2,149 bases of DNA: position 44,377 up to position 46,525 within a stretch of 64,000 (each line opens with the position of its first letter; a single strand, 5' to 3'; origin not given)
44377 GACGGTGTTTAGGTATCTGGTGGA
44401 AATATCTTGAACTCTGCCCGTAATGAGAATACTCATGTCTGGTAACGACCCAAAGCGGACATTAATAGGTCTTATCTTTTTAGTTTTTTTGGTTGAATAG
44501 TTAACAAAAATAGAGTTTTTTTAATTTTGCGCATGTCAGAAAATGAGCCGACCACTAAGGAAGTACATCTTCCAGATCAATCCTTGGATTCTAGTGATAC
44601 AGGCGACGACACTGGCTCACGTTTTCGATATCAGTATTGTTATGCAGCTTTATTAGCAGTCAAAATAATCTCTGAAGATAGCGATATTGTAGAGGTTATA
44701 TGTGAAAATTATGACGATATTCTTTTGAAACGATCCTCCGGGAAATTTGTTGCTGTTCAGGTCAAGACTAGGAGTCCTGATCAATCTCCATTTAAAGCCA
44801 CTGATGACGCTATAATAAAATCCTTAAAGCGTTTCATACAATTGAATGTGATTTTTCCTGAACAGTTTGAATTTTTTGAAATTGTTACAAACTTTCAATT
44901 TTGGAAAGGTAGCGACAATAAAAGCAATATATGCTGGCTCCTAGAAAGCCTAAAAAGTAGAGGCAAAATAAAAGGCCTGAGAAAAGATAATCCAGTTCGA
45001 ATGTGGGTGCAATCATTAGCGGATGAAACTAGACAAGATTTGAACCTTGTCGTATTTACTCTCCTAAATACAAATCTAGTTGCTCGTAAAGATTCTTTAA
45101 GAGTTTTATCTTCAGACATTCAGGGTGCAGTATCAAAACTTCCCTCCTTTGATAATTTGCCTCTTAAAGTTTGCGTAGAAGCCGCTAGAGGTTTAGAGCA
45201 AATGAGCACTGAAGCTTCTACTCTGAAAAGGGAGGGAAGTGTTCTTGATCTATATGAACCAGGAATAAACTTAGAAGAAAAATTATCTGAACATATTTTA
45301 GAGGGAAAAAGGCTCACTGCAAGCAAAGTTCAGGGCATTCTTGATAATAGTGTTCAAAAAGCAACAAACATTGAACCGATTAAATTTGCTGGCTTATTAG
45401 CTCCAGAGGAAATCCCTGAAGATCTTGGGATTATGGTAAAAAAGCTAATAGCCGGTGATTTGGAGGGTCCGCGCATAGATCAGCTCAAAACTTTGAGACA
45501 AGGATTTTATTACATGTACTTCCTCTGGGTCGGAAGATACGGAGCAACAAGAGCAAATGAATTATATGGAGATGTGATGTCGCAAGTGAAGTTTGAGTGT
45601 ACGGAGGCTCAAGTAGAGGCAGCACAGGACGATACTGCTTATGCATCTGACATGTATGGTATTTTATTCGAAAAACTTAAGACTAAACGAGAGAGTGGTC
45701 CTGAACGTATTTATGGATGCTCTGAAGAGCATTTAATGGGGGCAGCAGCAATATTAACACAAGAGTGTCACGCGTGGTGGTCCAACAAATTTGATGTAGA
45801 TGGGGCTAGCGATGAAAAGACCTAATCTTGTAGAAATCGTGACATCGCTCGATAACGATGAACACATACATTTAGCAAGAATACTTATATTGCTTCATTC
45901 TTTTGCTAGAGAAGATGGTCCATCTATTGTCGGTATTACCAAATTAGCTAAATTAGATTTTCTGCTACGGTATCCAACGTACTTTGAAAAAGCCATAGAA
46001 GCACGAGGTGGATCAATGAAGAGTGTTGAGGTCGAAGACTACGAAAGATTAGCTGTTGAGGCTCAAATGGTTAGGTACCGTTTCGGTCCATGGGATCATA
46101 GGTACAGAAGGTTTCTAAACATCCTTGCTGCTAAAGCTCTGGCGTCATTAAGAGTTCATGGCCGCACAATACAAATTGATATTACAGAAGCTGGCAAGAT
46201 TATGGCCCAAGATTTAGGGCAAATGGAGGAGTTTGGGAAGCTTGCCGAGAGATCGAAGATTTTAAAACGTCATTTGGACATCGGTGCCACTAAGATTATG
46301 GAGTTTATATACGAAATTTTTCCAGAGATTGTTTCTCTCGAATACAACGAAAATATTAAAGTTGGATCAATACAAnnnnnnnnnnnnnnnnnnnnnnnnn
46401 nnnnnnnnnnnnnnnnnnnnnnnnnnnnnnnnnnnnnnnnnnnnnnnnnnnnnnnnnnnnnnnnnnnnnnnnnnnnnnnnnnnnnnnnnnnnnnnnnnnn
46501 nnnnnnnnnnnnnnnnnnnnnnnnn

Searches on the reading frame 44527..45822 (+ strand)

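Call 6: search_protein_families(library=pfam, proteins=[window:44527-45822:+], max_evalue=0.1)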
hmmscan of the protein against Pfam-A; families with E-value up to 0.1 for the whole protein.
window:44527-45822:+ (432 aa): 1 family
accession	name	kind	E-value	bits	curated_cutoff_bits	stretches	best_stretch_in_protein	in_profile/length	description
PF14130.12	Cap4_nuclease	-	2.4e-21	77.3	26.2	1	25-132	2-112/200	Cap4, dsDNA endonuclease domain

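Call 7: search_protein_families(library=padloc, proteins=[window:44527-45822:+], max_evalue=0.1)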
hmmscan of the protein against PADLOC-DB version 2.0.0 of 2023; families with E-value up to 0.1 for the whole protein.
window:44527-45822:+ (432 aa): 8 families
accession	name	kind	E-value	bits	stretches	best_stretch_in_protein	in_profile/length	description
PDLC03848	LmuA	-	9.3e-19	67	1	22-232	5-206/373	-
PDLC00260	LmuB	-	1.4e-06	25.5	1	24-91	12-81/388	DUF4297 domain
PDLC00242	LmuA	-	1.8e-06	25.2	1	24-90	12-80/388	DUF4297 domain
PDLC03849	LmuA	-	5.5e-06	24.1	1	24-83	15-76/370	-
PDLC00198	HamA2|HamA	-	0.00024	17.9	1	22-85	12-78/542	DUF1837 domain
PDLC00173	HamA1|HamA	-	0.00051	16.8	1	23-85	8-73/539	DUF1837 domain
PDLC00153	HamA1|HamA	-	0.00053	16.9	1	31-85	13-65/541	DUF1837 domain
PDLC00248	LmuA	-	0.016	12.5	1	24-81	14-75/359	DUF4297 domain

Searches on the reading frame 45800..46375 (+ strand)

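Call 6: search_protein_families(library=pfam, proteins=[window:45800-46375:+], max_evalue=0.1)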
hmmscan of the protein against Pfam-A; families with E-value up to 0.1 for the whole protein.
window:45800-46375:+ (192 aa): 1 family
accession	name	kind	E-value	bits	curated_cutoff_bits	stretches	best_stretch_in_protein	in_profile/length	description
PF20290.3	MC4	-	0.039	14.7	28.1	1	41-140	8-106/133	ABC-three component (ABC-3C) system Middle Component 4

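Call 7: search_protein_families(library=padloc, proteins=[window:45800-46375:+], max_evalue=0.1)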
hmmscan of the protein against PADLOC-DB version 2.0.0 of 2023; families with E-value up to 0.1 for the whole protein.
window:45800-46375:+ (192 aa): 3 families
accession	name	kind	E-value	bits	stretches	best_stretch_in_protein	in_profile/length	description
PDLC03869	LmuC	-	4.3e-14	50.5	1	14-159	7-148/168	-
PDLC03872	LmuC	-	8.3e-06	23.4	1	27-121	18-128/220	-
PDLC01861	CARF3--CARF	-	0.014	12.8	1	73-142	191-259/260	-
